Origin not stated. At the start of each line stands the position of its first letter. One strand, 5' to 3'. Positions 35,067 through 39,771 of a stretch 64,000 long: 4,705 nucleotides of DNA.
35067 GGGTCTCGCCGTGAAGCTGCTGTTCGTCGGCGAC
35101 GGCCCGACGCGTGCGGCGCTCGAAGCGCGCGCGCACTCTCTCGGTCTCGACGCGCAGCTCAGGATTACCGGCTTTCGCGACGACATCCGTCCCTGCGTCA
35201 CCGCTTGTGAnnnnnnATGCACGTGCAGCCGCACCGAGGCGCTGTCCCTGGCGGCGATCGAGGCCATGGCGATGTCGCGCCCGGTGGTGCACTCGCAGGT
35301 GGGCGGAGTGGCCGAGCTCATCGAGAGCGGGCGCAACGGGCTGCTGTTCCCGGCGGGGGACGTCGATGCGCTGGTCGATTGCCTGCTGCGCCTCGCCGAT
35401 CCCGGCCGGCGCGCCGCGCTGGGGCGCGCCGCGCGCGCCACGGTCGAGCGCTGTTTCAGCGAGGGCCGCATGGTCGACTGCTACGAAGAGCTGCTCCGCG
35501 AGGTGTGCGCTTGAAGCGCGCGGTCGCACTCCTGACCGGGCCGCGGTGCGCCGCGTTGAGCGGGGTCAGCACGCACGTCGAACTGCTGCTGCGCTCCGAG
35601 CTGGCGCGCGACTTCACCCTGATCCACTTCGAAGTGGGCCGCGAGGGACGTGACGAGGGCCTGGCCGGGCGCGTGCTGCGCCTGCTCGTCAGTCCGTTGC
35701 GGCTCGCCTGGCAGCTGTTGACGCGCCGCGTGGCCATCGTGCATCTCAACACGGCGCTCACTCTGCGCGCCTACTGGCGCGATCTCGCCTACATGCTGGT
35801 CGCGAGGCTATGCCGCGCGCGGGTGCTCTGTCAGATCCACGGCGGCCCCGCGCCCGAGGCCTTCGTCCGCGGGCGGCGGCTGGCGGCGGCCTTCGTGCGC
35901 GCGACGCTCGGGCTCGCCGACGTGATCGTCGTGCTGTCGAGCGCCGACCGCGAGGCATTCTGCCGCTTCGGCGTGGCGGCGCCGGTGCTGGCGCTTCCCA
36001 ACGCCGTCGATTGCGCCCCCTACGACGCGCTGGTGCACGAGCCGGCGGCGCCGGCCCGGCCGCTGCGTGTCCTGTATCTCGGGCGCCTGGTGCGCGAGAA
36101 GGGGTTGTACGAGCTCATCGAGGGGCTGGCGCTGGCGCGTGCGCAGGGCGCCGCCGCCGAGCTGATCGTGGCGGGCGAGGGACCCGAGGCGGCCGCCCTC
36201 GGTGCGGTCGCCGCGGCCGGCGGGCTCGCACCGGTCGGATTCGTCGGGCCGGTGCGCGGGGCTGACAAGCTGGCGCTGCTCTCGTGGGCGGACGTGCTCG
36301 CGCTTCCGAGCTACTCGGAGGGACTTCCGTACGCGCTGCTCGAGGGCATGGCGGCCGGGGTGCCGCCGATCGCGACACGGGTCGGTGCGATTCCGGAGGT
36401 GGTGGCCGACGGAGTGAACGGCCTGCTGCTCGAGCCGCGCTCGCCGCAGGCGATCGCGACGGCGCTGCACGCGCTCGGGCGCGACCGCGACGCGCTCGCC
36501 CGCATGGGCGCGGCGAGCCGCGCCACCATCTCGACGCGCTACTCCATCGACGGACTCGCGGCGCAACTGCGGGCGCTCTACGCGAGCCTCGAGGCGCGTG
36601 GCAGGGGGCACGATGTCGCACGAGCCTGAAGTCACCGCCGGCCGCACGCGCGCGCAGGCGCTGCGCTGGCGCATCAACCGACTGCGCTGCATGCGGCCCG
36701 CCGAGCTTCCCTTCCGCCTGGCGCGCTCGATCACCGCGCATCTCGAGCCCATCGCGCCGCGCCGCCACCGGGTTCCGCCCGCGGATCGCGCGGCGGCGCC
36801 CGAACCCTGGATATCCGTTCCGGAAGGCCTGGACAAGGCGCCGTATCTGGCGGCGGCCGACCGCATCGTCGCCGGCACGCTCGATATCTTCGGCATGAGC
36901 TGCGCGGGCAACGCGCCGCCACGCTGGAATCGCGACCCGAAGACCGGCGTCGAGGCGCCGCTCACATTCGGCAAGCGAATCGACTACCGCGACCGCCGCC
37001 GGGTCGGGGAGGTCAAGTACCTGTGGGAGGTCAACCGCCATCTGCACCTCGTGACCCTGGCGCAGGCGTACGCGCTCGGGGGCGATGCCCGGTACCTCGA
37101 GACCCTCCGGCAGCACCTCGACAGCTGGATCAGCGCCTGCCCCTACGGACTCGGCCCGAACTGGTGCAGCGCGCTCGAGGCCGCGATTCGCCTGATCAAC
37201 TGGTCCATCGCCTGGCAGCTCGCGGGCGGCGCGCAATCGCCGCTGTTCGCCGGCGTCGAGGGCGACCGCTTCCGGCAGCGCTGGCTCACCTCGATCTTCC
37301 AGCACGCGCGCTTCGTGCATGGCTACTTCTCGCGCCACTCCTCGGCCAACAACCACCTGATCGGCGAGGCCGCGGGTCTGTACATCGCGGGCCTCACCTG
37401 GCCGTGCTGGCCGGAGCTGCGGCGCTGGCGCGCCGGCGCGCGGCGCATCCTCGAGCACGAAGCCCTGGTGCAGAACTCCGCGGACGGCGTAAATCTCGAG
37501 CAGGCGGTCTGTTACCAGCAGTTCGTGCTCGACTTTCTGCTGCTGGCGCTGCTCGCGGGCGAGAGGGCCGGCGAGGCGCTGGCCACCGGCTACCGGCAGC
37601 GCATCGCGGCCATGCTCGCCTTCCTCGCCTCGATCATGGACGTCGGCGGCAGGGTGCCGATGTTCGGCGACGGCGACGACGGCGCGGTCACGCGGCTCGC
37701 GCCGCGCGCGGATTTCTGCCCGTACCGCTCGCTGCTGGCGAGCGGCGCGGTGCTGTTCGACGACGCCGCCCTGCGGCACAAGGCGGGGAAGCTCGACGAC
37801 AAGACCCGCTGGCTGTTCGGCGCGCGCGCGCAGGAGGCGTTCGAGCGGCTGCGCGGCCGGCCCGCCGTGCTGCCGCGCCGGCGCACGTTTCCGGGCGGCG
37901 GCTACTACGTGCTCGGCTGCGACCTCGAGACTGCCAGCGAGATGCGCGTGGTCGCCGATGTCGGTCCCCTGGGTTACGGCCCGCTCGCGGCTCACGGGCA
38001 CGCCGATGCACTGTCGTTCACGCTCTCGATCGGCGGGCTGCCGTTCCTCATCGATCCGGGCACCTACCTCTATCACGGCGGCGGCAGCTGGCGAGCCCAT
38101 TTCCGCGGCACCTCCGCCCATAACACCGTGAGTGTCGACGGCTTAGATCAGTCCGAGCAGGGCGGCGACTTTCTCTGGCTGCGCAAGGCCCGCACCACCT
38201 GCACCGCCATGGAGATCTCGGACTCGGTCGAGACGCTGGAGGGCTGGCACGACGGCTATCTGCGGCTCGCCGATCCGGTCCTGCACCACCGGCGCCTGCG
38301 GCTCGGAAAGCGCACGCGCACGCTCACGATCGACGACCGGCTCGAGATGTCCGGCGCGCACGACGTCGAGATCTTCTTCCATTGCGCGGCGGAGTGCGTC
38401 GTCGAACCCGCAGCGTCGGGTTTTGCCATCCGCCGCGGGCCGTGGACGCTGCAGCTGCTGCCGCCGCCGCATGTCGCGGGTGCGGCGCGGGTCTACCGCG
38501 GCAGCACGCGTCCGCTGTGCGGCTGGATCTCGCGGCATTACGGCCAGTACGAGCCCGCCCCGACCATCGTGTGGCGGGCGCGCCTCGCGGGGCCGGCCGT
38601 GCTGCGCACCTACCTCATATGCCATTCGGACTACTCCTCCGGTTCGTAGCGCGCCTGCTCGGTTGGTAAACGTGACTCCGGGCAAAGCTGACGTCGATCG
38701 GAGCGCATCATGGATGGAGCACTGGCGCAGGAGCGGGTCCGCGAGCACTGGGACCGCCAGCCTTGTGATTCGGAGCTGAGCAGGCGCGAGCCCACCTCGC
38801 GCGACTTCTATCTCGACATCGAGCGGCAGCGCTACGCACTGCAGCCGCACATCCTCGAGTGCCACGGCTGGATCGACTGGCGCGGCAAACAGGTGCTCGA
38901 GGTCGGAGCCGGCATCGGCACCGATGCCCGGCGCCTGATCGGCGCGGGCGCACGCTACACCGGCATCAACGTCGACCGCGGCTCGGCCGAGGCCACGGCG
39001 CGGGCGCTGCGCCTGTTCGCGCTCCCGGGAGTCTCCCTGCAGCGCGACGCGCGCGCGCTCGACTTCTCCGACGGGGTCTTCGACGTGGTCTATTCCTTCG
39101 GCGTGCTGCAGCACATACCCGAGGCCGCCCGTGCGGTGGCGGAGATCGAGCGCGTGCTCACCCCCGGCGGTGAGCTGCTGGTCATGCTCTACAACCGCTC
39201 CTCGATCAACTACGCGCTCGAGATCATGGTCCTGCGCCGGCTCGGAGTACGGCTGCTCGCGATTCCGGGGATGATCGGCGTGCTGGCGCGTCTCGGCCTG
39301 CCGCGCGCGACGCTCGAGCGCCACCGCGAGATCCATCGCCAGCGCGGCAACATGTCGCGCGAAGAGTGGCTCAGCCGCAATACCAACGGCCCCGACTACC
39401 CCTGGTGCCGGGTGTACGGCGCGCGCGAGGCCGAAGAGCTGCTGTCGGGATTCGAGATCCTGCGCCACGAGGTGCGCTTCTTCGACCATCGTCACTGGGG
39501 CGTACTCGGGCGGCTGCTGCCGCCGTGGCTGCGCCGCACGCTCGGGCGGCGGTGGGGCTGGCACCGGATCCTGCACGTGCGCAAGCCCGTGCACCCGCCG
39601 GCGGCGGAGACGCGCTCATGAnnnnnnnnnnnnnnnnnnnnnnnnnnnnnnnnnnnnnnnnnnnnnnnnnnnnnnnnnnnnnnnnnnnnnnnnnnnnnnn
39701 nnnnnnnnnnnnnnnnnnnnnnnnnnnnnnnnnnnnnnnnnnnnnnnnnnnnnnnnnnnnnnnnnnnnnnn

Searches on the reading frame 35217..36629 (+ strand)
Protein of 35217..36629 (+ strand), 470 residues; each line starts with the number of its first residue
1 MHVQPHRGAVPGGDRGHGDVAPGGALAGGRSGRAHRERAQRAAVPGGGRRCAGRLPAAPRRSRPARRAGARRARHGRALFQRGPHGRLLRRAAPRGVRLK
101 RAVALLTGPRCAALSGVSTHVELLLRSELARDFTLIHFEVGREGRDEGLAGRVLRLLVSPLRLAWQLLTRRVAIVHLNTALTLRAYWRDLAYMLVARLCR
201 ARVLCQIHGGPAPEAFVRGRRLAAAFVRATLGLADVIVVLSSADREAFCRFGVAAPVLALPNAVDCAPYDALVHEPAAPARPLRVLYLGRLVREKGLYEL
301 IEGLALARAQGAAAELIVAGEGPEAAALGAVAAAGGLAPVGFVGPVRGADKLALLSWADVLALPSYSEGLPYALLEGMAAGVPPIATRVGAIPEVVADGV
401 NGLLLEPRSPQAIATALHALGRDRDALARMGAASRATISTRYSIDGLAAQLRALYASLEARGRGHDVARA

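Call 10: search_protein_families(library=pfam, proteins=[window:35217-36629:+], max_evalue=0.01)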
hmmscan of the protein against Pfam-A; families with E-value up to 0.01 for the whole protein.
window:35217-36629:+ (470 aa): 4 families
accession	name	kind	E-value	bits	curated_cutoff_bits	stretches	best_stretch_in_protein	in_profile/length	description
PF00534.26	Glycos_transf_1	-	8.7e-32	110.5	26.4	1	278-435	11-170/172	Glycosyl transferases group 1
PF13692.12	Glyco_trans_1_4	-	6e-31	108.1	27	1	284-420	3-139/142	Glycosyl transferases group 1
PF13439.12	Glyco_transf_4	-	6.7e-09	36.4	28.5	1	116-266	3-168/170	Glycosyltransferase Family 4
PF13524.12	Glyco_trans_1_2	-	0.0036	17.7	25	1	343-451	32-142/144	Glycosyl transferase-like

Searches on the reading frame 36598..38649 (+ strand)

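Call 10: search_protein_families(library=pfam, proteins=[window:36598-38649:+], max_evalue=0.01)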
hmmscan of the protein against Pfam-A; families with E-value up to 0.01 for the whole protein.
window:36598-38649:+ (683 aa): 3 families
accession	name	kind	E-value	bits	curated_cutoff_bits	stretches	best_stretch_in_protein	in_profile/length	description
PF07940.18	Hepar_II_III_C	-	1.9e-46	159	24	1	426-619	4-181/237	Heparinase II/III-like, C-terminal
PF16889.11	Hepar_II_III_N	-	1.1e-21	78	22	1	124-362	80-316/340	Heparinase II/III N-terminus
PF05426.18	Alginate_lyase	-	0.00034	20.6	22.2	1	153-347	64-269/275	Alginate lyase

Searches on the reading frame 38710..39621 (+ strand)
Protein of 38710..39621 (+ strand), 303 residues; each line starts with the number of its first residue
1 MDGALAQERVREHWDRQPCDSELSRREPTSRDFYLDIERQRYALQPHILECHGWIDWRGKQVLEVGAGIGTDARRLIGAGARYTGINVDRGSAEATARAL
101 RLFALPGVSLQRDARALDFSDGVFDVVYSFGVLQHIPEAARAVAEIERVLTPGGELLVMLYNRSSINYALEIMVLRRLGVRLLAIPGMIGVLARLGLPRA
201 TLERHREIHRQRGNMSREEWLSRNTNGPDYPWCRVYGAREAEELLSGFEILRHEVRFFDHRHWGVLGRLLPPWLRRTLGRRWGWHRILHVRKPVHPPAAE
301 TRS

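Call 7: search_protein_families(library=pfam, proteins=[window:38710-39621:+], max_evalue=0.01)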
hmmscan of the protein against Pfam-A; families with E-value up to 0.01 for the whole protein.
window:38710-39621:+ (303 aa): 7 families
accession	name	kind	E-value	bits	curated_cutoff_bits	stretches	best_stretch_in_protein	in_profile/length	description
PF08241.18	Methyltransf_11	-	2.4e-17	63.8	21.2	1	63-157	1-94/95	Methyltransferase domain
PF13649.12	Methyltransf_25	-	1.1e-14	55.2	27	1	62-154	1-97/97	Methyltransferase domain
PF08242.18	Methyltransf_12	-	3.3e-13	50.6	30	1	63-156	1-98/98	Methyltransferase domain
PF13489.12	Methyltransf_23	-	1.4e-11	44.8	27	1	40-184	5-124/164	Methyltransferase domain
PF13847.12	Methyltransf_31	-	8.1e-11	42.2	27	1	59-162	4-113/145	Methyltransferase domain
PF01209.24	Ubie_methyltran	-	1.2e-05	25.3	20.1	1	110-165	103-158/233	ubiE/COQ5 methyltransferase family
PF08003.17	Methyltransf_9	-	0.0027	17.2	23.8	1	56-158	113-217/315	Protein of unknown function (DUF1698)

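Call 8: search_protein_families(library=ncbifam, proteins=[window:38710-39621:+], max_evalue=0.001)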
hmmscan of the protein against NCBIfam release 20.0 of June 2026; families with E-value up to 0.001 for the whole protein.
window:38710-39621:+ (303 aa): 25 families
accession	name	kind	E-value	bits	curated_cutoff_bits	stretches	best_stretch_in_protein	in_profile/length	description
NF041537.1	ArsM_AhpD_UU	exception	2.5e-14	52.8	510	1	58-158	76-180/345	arsenite methyltransferase/AhpD domain selenoprotein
NF047649.1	MTase_UXPK_star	exception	3.5e-14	52.5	460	1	59-158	78-181/283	methyltransferase/UXPK-star double selenoprotein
NF041536.1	ArsM_DUF2284_UU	exception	2.6e-13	49.1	575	1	58-158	76-180/459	arsenite methyltransferase/DUF2284 domain selenoprotein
NF045667.1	MTase_DVU1556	equivalog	6.8e-13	48.6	155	1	58-161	22-123/213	DVU_1556 family methyltransferase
NF045825.1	FAmtase_mtf2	equivalog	5.6e-12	45.4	400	1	38-158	39-158/248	fatty-acid O-methyltransferase Mtf2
NF045823.1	PthPhpthDimycoMt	equivalog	9.1e-12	44.7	300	1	39-158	48-166/256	phthiotriol/phenolphthiotriol dimycocerosates methyltransferase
NF001241.0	PRK00216.1-2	equivalog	7.4e-10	38.9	327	1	59-167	52-156/231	demethylmenaquinone methyltransferase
NF043040.1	corrin_prot_MT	hypoth_equivalog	2.8e-08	33.5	180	1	58-159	41-148/216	corrinoid protein-associated methyltransferase CpaM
NF040539.1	AST_met_ArsM_2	exception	4.4e-08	33.3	240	1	60-156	58-161/262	putative arsinothricin biosynthesis methyltransferase ArsM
TIGR01983.1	UbiG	equivalog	4.5e-08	32.7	102.95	1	56-174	47-167/228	bifunctional 2-polyprenyl-6-hydroxyphenol methylase/3-demethylubiquinol 3-O-methyltransferase UbiG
NF001240.0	PRK00216.1-1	equivalog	8.8e-07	28.2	378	1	59-166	64-176/251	bifunctional demethylmenaquinone methyltransferase/2-methoxy-6-polyprenyl-1,4-benzoquinol methylase UbiE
NF041675.1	sarc_dimgly_tmase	equivalog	1e-06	28.9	550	1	61-158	69-169/278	sarcosine/dimethylglycine N-methyltransferase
TIGR02072.1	BioC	equivalog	2.6e-06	27.4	184.95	1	59-158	35-132/244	malonyl-ACP O-methyltransferase BioC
TIGR01934.1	MenG_MenH_UbiE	subfamily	3.3e-06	26.6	158.35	1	106-162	89-145/223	ubiquinone/menaquinone biosynthesis methyltransferase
NF011650.0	PRK15068.1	equivalog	7.2e-06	25.1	209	1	57-158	121-225/324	tRNA 5-methoxyuridine(34)/uridine 5-oxyacetic acid(34) synthase CmoB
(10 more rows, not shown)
